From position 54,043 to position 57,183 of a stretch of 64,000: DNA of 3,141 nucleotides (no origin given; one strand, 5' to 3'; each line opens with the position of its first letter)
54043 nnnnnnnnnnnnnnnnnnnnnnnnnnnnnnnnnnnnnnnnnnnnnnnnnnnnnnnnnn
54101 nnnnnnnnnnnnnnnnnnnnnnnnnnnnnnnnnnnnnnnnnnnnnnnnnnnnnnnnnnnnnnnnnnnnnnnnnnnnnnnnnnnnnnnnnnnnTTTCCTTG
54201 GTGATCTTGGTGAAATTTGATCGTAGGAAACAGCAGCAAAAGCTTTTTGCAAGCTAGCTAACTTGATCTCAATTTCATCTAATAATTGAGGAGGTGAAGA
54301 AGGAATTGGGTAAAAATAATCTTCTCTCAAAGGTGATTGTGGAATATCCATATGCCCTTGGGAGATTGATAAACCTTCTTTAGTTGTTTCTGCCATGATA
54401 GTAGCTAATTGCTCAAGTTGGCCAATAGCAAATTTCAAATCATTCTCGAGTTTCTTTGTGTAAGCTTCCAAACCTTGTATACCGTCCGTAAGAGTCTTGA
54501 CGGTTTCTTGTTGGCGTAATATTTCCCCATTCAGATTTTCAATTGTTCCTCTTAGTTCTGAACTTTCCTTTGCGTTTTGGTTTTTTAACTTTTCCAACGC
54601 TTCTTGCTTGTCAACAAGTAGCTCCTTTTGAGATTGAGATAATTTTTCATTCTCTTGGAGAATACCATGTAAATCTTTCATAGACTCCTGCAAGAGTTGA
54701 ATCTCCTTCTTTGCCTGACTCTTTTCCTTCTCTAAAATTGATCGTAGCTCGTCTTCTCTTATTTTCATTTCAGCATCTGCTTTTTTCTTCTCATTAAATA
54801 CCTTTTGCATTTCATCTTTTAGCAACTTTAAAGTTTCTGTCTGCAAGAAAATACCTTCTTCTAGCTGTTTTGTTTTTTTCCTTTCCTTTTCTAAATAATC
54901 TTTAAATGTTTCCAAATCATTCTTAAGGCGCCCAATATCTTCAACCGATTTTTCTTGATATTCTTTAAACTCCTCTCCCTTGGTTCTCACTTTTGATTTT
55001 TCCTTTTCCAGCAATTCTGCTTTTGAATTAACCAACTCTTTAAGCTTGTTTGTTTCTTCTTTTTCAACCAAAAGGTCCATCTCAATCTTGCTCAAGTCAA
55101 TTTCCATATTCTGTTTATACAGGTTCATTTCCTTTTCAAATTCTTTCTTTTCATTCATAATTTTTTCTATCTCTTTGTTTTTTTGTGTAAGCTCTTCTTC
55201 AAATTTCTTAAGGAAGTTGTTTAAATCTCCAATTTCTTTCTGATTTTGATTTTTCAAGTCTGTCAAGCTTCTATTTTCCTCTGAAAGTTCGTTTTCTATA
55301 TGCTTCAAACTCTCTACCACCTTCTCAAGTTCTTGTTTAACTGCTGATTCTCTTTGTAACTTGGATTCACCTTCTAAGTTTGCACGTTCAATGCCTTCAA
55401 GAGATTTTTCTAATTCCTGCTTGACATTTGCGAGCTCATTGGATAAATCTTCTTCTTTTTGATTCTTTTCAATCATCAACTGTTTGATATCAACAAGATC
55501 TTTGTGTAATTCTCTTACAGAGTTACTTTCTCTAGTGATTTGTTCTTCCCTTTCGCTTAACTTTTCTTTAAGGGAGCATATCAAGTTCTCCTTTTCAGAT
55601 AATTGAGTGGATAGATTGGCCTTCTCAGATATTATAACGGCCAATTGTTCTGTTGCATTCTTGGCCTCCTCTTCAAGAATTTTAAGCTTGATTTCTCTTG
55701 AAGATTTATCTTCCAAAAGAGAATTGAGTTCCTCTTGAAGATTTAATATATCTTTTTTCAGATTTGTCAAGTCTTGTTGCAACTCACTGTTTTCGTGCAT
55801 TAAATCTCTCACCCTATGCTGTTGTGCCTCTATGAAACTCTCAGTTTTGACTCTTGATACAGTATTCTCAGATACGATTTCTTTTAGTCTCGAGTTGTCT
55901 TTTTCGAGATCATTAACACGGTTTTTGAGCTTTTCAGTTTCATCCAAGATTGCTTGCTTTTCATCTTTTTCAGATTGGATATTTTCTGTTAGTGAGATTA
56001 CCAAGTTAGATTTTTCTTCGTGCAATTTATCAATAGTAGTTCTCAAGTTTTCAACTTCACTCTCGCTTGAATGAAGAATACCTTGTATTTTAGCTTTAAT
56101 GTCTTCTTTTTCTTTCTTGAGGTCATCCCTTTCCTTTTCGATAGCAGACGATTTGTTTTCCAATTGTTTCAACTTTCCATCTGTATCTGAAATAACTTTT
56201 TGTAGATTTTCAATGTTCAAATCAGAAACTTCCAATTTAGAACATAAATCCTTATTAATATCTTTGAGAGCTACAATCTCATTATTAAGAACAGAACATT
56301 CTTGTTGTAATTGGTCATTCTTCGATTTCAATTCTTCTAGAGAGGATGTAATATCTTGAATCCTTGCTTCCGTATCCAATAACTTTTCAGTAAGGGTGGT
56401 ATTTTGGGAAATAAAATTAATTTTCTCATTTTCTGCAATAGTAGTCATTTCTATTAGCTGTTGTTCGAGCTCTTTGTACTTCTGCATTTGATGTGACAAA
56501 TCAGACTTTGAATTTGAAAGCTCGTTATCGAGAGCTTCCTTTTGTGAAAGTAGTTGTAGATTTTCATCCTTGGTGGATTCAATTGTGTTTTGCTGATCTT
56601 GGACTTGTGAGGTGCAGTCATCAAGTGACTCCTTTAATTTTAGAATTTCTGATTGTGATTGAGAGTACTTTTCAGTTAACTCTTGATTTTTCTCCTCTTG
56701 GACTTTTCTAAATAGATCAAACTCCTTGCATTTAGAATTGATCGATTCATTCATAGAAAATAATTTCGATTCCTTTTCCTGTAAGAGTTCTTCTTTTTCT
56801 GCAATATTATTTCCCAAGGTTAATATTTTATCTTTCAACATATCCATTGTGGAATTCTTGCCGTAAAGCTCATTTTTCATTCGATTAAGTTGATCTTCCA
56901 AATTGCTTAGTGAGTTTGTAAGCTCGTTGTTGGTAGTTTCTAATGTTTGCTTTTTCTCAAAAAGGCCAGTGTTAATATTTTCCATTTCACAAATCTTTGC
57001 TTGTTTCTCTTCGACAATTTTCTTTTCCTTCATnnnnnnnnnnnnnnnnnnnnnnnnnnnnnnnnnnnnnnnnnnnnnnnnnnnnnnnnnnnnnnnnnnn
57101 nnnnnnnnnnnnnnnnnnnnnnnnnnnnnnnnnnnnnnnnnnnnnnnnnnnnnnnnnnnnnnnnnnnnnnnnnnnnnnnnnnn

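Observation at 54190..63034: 9-kb coiled-coil gene broken into four ORFs by three frame changes, two of which sit at a newly created ATG; a pseudogene, a repeat-collapse artefact, or a gene fissioning into pieces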

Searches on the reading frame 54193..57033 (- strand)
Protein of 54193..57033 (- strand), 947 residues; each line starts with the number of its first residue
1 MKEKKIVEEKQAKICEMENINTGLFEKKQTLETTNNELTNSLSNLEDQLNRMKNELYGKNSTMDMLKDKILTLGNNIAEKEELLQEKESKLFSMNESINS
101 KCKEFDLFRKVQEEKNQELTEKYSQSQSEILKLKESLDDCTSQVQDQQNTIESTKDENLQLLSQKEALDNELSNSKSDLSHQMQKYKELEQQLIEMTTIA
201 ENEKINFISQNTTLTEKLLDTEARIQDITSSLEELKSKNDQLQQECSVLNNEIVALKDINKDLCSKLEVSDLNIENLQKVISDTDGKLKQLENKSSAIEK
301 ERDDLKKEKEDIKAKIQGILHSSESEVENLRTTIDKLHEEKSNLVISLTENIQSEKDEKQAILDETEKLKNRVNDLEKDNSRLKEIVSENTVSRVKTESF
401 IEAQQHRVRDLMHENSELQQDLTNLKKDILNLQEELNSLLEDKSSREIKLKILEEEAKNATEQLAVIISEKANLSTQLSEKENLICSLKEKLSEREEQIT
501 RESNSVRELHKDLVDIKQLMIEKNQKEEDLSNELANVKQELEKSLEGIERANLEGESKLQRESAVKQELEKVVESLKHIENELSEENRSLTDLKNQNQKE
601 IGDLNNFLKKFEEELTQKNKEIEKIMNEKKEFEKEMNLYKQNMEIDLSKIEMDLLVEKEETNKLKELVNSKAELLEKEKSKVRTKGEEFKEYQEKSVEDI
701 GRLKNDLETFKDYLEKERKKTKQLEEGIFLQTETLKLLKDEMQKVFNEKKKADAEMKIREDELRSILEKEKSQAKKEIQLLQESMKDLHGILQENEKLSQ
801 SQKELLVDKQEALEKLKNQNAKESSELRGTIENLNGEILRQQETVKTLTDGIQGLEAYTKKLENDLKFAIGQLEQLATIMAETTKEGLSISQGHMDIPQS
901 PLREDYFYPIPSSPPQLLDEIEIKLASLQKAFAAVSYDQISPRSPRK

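Call 13: search_protein_families(library=pfam, proteins=[window:54193-57033:-], max_evalue=0.01)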
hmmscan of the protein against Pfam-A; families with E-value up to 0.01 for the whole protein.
window:54193-57033:- (947 aa): 3 families
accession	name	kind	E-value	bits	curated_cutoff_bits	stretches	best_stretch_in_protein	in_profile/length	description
PF10473.14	CENP-F_leu_zip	-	0.007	16.9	34.5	1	226-317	6-97/140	Leucine-rich repeats of kinetochore protein Cenp-F/LEK1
PF00261.25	Tropomyosin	-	0.007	16.3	38.6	1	114-319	6-228/242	Tropomyosin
PF07200.18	Mod_r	-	0.0088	16.5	30.1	1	132-195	17-79/146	Modifier of rudimentary (Mod(r)) protein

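Call 33: search_protein_representatives(protein=window:54193-57033:-)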
Query: 947 residues. Proteins with E-value up to 0.001 (for the whole library): 3; up to 1e-10: 0; up to 1e-30: 0. The best 3 are listed.
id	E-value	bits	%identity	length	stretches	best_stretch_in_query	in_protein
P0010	5.3e-05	38.4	25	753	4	226-356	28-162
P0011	1.0e-04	37.4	29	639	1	104-323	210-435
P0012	4.1e-04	35.4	25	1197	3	200-493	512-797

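Call 54: search_solved_structures(query=window:54193-57033:-, max_evalue=0.01)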
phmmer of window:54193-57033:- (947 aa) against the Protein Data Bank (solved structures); distinct sequences matched with E-value up to 0.01: 26.
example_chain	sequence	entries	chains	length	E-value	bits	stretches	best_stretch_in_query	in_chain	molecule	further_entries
8tj7_B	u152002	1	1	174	0.001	20.8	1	579-705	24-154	Hemagglutinin HA2 chain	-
8tj6_B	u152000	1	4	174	0.0018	20.1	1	579-705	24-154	Hemagglutinin HA2 chain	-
4we5_B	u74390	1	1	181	0.0025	19.6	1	580-707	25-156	Hemagglutinin HA2 chain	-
8tj4_B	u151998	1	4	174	0.0029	19.4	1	579-705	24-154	Hemagglutinin HA2 chain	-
6n4f_B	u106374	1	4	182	0.0029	19.3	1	579-689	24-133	Hemagglutinin HA2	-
3eym_B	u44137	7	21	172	0.0033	19.2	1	580-689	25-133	Hemagglutinin HA2 chain | X-31 Influenza Haemagglutinin HA2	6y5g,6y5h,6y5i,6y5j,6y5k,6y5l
4gms_B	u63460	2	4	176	0.0035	19.1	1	580-705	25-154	Hemagglutinin HA2 chain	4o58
1eo8_B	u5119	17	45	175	0.0036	19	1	580-689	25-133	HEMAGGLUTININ (HA2 CHAIN) | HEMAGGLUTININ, CHAIN HA1 | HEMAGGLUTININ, (G135R), HA1 CHAIN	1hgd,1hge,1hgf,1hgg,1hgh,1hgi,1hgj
5hmg_B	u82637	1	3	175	0.0039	18.9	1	580-689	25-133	Hemagglutinin HA2 chain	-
5y2l_B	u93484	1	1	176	0.0043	18.8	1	580-689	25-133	Hemagglutinin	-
4we4_B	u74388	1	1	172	0.0047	18.6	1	580-689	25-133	Hemagglutinin HA2 chain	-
8tj8_B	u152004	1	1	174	0.0048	18.6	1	581-705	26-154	Hemagglutinin HA2 chain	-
7u8j_B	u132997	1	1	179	0.0051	18.6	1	579-705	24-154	Hemagglutinin HA2 subunit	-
6bkp_B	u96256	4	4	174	0.0052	18.5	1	579-705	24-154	Hemagglutinin | Hemagglutinin HA2 chain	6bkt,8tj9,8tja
4o5i_B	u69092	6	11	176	0.0052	18.5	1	579-705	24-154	Hemagglutinin HA2 chain | Hemagglutinin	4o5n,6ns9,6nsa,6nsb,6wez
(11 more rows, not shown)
